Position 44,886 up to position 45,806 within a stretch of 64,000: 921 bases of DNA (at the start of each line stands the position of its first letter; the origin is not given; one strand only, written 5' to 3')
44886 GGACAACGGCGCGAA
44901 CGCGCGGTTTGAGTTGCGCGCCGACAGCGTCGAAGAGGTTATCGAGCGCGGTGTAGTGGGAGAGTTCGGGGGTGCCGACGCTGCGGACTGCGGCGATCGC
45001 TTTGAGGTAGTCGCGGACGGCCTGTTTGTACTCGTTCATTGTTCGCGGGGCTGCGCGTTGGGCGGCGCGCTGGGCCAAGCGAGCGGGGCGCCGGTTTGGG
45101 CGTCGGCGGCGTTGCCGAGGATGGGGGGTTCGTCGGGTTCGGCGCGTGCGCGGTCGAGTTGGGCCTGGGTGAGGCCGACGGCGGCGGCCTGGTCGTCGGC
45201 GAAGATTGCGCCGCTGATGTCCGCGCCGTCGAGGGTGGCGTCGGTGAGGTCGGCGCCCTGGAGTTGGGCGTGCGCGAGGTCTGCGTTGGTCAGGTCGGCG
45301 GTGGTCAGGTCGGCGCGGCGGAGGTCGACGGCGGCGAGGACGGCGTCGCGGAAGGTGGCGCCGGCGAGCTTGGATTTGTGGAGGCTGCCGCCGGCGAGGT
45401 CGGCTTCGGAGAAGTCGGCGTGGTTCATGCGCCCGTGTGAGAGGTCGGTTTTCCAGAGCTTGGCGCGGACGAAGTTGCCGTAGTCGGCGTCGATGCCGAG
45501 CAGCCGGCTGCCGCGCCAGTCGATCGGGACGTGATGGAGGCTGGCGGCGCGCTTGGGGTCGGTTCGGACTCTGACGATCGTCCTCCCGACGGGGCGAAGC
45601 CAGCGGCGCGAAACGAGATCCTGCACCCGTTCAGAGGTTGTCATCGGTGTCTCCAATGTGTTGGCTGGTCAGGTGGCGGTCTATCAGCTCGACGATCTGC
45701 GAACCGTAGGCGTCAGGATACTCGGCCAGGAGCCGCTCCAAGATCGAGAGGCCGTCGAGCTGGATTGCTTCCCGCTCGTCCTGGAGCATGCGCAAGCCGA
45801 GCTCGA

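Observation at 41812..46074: Membrane protein, pentapeptide-repeat protein (potential DNA mimic) and MmeI-like R-M enzyme in one overlapping gene string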

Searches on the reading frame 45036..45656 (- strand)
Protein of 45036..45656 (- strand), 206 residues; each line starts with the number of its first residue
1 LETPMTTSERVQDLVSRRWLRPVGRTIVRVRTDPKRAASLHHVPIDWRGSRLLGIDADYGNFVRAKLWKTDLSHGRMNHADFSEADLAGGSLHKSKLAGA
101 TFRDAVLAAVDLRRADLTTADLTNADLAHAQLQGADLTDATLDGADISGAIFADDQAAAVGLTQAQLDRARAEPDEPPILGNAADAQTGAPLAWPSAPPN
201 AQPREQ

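Call 3: search_protein_families(library=pfam, proteins=[window:45036-45656:-], max_evalue=0.01)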
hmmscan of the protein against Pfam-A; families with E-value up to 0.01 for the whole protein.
window:45036-45656:- (206 aa): 4 families
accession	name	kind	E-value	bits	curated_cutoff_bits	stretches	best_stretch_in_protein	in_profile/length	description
PF00805.28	Pentapeptide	-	9e-21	73.5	20.2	3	115-152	1-38/40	Pentapeptide repeats (8 copies)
PF13599.13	Pentapeptide_4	-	7.3e-11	42.4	38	2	87-152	13-78/78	Pentapeptide repeat region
PF13576.12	Pentapeptide_3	-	3.6e-08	33.9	27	2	82-125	1-47/48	Pentapeptide repeats (9 copies)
PF25296.1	Decapeptide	-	0.0051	17.1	45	0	114-170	14-70/74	Decapeptide repeat region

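Call 4: search_protein_families(library=padloc, proteins=[window:45036-45656:-], max_evalue=0.01)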
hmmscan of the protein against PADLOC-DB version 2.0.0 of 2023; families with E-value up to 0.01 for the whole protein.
window:45036-45656:- (206 aa): 0 families

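Call 68: search_protein_families(library=ncbifam, proteins=[window:45036-45644:-], max_evalue=0.001)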
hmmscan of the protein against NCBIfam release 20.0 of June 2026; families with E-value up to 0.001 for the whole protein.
window:45036-45644:- (202 aa): 17 families
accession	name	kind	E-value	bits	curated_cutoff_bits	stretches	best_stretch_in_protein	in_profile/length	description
NF047416.1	penta_HetL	equivalog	9.8e-18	64.4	260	1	57-168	59-170/218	heterocyst differentiation pentapeptide repeat protein HetL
NF052603.1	penta_Alr5209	equivalog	6e-15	55.3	125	2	95-168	17-95/113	Alr5209 family pentapeptide repeat protein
NF011744.0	PRK15197.1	equivalog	8.8e-14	51.4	274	1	58-161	156-259/291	SPI-2 type III secretion system effector PipB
NF011743.0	PRK15196.1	equivalog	3.1e-10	39.5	354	1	44-163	180-294/350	type III secretion system effector PipB2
NF033086.2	penta_rpt_Qnr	equivalog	2.3e-08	34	240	1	52-133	117-193/211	Qnr family pentapeptide repeat protein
NF038182.1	penta_rpt_SmQnr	exception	1.4e-07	31.6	460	1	54-129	123-198/215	SmQnr family pentapeptide repeat protein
NF000071.4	penta_rpt_QnrA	exception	9.7e-07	28.8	450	1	61-132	127-198/218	QnrA family quinolone resistance pentapeptide repeat protein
NF033375.2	penta_rpt_QnrE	exception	1.4e-06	28.5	480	1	54-144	122-202/214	QnrE family quinolone resistance pentapeptide repeat protein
NF000420.1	penta_rpt_QnrB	exception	2.3e-06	27.8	460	1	42-154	95-202/214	QnrB family quinolone resistance pentapeptide repeat protein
NF000349.1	mfpA_AE000516.2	equivalog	3.3e-06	27.1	360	1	73-154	84-170/183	pentapeptide repeat protein MfpA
NF033900.0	T4SS_IcmE_DotG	equivalog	7.2e-06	24.4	750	1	66-168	589-696/1008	type IVB secretion system protein DotG/IcmE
NF000056.3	penta_rpt_QnrS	exception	1.1e-05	25.3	460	0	69-126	50-107/218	QnrS family quinolone resistance pentapeptide repeat protein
NF000139.2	penta_rpt_QnrD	exception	1.4e-05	25.1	425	1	41-145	94-198/214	QnrD family quinolone resistance pentapeptide repeat protein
NF012151.0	penta_rpt_QnrAS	exception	3.7e-05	23.9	490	0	98-164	114-180/218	QnrAS family quinolone resistance pentapeptide repeat protein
NF000421.1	penta_rpt_QnrVC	exception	6.9e-05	22.9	460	1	68-149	49-130/218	QnrVC family quinolone resistance pentapeptide repeat protein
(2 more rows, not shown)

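Call 89: predict_structure(alignment_id=A6)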
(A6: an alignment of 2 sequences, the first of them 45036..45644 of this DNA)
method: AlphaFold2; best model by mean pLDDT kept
length: 202 residues; sequences in the alignment: 2
mean_pLDDT: 64.4   pTM: 0.62
mean pLDDT of the five models: 64.4, 60.5, 39.2, 31.9, 31.2
residues with pLDDT >= 90: 16; 70-90: 76; 50-70: 43; < 50: 67
segments of 3 or more residues with pLDDT < 50: 1-20, 29-40, 169-202
pLDDT, mean of each block of 10 residues (from residue 1): 37 44 51 45 58 69 75 83 85 90 89 90 88 85 79 58 59 35 40 35 29
secondary structure, 60 per line:
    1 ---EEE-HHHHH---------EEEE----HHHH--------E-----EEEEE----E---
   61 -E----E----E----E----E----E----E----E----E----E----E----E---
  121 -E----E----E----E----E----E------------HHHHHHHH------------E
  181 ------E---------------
elements in order: E4-6 H8-12 E22-25 H30-33 E48-52 H160-167
